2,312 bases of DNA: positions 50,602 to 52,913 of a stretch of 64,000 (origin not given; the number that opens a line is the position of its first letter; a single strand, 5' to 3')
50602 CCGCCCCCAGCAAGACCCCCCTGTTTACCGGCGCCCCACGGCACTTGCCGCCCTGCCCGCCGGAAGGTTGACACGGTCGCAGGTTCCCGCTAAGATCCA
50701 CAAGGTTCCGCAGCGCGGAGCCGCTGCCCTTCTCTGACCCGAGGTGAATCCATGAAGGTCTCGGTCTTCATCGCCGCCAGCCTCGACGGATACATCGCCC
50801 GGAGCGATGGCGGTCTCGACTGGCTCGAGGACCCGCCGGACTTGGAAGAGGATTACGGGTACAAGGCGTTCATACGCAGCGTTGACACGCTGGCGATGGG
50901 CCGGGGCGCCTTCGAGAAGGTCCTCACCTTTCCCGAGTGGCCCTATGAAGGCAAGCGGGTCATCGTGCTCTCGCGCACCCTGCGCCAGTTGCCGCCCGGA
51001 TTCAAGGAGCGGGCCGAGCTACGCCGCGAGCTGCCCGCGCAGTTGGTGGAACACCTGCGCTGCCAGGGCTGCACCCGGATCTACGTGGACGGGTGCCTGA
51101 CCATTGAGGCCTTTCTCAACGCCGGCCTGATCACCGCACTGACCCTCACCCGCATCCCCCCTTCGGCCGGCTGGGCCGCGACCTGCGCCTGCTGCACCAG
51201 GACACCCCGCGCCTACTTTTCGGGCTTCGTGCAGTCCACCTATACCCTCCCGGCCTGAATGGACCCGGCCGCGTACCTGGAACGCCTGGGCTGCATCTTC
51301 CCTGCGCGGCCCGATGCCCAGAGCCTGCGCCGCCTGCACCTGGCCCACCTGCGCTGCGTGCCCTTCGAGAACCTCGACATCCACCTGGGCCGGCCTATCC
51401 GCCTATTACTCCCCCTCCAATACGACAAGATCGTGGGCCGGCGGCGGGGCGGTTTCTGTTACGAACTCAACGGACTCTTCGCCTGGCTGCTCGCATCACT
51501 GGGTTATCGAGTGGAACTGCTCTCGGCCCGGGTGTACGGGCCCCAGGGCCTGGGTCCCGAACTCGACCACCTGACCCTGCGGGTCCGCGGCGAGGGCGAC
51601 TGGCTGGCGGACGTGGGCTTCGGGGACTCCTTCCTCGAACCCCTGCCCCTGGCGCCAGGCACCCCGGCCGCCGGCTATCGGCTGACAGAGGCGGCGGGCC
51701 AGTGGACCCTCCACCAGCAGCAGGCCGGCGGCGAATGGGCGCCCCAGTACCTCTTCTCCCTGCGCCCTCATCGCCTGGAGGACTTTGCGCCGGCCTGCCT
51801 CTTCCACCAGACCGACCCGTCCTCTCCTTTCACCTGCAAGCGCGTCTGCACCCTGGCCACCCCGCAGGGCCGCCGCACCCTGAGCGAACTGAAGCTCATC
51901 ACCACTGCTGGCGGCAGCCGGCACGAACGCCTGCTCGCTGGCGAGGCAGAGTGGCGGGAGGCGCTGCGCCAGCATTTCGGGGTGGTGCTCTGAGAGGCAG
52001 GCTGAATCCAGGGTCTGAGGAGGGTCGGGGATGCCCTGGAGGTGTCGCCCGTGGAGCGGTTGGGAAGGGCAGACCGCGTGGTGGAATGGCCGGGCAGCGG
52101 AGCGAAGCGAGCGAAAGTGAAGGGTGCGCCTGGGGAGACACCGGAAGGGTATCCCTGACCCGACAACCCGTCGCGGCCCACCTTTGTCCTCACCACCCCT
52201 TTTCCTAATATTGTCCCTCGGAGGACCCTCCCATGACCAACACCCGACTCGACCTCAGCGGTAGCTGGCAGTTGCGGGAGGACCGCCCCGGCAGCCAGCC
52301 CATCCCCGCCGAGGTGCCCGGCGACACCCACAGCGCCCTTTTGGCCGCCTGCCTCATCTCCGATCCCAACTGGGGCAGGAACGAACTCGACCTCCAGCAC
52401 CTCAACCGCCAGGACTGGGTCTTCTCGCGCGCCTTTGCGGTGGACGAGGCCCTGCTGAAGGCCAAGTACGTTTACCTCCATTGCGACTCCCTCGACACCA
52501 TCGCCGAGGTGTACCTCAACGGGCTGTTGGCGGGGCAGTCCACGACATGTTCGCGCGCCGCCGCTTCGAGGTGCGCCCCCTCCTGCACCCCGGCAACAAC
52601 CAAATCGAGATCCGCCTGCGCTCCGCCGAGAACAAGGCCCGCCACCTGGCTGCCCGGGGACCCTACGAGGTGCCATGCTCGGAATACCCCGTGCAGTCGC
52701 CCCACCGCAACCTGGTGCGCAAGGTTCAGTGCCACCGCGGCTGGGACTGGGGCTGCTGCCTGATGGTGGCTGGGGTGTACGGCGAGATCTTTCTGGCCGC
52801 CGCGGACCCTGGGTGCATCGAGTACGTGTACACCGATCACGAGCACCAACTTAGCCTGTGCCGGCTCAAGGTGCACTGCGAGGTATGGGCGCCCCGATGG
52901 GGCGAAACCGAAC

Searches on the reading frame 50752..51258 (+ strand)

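Call 40: search_protein_families(library=pfam, proteins=[window:50752-51258:+], max_evalue=0.001)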
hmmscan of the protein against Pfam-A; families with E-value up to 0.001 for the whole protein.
window:50752-51258:+ (168 aa): 2 families
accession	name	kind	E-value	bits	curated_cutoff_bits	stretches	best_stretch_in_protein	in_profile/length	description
PF01872.23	RibD_C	-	1.6e-06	28.5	24.1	1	2-136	2-162/197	RibD C-terminal domain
PF16744.11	zf-RING_15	-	0.00013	22.6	30.8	1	102-148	20-63/73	KIAA1045 RING finger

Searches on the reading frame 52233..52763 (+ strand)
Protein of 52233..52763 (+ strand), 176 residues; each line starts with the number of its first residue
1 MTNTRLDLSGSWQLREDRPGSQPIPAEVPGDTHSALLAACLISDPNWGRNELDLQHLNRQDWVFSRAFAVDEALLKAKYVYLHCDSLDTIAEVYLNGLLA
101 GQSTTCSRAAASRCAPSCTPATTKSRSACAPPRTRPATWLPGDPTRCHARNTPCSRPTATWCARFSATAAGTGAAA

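Call 40: search_protein_families(library=pfam, proteins=[window:52233-52763:+], max_evalue=0.001)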
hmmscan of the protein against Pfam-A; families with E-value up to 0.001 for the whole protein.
window:52233-52763:+ (176 aa): 1 family
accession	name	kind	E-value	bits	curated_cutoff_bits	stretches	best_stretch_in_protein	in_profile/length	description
PF22666.2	Glyco_hydro_2_N2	-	1e-22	81.4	27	1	12-104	1-92/167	Glycosyl hydrolase 2 galactose-binding domain-like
